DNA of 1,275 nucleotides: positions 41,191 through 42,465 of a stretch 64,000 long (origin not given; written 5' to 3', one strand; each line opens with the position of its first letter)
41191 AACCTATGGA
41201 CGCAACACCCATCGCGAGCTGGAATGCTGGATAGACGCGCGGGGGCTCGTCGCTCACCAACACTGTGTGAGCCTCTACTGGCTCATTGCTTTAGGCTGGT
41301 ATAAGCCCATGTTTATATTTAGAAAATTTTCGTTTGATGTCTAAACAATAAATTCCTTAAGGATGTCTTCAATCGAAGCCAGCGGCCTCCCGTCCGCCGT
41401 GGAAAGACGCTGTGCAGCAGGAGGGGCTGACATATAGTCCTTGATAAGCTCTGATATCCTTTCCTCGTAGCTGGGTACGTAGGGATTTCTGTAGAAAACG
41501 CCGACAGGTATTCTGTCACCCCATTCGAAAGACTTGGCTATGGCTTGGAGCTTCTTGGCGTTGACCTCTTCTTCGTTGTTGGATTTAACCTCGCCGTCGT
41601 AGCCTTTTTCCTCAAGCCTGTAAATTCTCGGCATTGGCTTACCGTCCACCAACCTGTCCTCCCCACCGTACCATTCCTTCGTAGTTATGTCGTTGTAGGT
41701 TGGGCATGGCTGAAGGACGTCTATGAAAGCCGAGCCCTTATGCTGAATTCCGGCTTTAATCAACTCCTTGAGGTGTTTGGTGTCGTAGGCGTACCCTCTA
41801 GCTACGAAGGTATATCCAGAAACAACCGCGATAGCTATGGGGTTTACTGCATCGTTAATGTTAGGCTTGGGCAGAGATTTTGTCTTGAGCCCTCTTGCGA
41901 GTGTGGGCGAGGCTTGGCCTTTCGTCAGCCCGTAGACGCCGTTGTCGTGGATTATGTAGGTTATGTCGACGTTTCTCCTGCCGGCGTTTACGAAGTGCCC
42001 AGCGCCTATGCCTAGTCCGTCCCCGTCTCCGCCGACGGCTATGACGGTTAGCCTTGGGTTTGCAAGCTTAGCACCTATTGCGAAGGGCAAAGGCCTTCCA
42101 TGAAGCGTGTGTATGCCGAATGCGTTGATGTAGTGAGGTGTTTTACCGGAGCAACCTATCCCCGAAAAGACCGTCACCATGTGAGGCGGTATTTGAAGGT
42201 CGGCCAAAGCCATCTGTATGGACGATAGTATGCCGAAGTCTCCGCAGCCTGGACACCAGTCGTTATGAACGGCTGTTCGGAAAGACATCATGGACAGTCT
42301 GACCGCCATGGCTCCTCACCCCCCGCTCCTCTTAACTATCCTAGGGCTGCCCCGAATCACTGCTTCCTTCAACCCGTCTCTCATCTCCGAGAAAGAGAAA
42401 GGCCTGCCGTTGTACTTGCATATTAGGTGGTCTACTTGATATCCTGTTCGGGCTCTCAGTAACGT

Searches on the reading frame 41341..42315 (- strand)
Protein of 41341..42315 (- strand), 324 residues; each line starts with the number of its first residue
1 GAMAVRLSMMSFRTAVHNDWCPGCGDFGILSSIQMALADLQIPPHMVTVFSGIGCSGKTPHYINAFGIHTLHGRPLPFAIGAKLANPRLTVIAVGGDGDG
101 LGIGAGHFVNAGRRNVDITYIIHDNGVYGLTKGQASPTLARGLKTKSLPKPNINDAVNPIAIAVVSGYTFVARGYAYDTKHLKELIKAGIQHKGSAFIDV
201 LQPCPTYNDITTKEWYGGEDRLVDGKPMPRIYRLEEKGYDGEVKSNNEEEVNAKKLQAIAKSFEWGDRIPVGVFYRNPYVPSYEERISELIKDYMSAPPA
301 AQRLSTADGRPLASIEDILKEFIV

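Call 85: search_protein_families(library=pfam, proteins=[window:41341-42315:-], max_evalue=0.001)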
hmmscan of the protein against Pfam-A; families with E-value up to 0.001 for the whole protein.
window:41341-42315:- (324 aa): 2 families
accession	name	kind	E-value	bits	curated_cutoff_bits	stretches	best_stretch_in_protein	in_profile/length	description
PF02775.26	TPP_enzyme_C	-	2e-31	109.2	21.9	1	53-200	2-151/151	Thiamine pyrophosphate enzyme, C-terminal TPP binding domain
PF12367.13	PFO_beta_C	-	3.6e-16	59.4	24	1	204-290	1-64/66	Pyruvate ferredoxin oxidoreductase beta subunit C terminal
